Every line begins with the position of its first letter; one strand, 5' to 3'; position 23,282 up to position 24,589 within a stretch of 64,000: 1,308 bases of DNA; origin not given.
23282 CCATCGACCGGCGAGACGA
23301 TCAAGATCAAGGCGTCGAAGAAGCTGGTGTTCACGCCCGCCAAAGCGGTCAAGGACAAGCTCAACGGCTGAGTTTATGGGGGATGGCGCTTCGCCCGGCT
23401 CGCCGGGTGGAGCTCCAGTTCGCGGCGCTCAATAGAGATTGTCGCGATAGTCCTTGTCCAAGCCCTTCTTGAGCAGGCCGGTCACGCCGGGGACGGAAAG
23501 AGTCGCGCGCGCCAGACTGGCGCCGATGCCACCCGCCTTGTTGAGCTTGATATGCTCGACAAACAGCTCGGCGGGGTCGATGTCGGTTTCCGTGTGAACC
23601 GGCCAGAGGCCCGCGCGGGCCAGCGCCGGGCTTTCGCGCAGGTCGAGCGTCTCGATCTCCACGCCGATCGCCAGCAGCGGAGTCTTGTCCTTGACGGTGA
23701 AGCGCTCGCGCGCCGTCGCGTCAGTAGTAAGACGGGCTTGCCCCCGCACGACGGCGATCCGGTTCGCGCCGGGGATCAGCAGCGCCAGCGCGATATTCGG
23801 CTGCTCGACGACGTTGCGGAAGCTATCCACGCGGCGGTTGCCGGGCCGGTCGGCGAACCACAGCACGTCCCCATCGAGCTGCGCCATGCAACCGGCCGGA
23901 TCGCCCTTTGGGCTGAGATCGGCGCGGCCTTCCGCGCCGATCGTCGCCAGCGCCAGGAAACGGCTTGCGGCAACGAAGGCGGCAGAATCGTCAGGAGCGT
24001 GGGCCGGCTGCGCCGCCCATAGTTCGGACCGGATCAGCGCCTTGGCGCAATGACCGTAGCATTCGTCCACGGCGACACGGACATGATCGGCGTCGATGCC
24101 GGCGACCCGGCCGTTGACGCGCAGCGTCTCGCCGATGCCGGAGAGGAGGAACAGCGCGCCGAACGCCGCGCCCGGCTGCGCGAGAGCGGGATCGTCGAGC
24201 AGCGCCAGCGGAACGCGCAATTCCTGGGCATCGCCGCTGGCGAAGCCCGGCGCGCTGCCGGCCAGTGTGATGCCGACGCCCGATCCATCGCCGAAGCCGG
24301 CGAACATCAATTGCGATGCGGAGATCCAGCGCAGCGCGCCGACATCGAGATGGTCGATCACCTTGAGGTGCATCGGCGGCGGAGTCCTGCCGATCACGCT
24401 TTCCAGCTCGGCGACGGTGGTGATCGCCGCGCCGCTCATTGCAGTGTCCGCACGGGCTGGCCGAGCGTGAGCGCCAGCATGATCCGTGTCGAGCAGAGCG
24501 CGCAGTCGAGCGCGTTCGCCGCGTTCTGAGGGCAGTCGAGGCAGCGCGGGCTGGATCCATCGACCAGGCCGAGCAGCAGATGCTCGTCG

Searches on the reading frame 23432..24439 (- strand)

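Call 10: search_protein_families(library=padloc, proteins=[window:23432-24439:-], max_evalue=0.001)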
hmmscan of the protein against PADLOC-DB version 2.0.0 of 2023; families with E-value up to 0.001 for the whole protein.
window:23432-24439:- (336 aa): 0 families

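Call 11: search_protein_families(library=pfam, proteins=[window:23432-24439:-], max_evalue=0.001)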
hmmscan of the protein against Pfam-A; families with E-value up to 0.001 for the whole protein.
window:23432-24439:- (336 aa): 1 family
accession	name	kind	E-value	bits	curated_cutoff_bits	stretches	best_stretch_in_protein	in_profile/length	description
PF01243.27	PNPOx_N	-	1.1e-12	48.8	28.1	1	152-252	5-103/120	Pyridoxamine 5'-phosphate oxidase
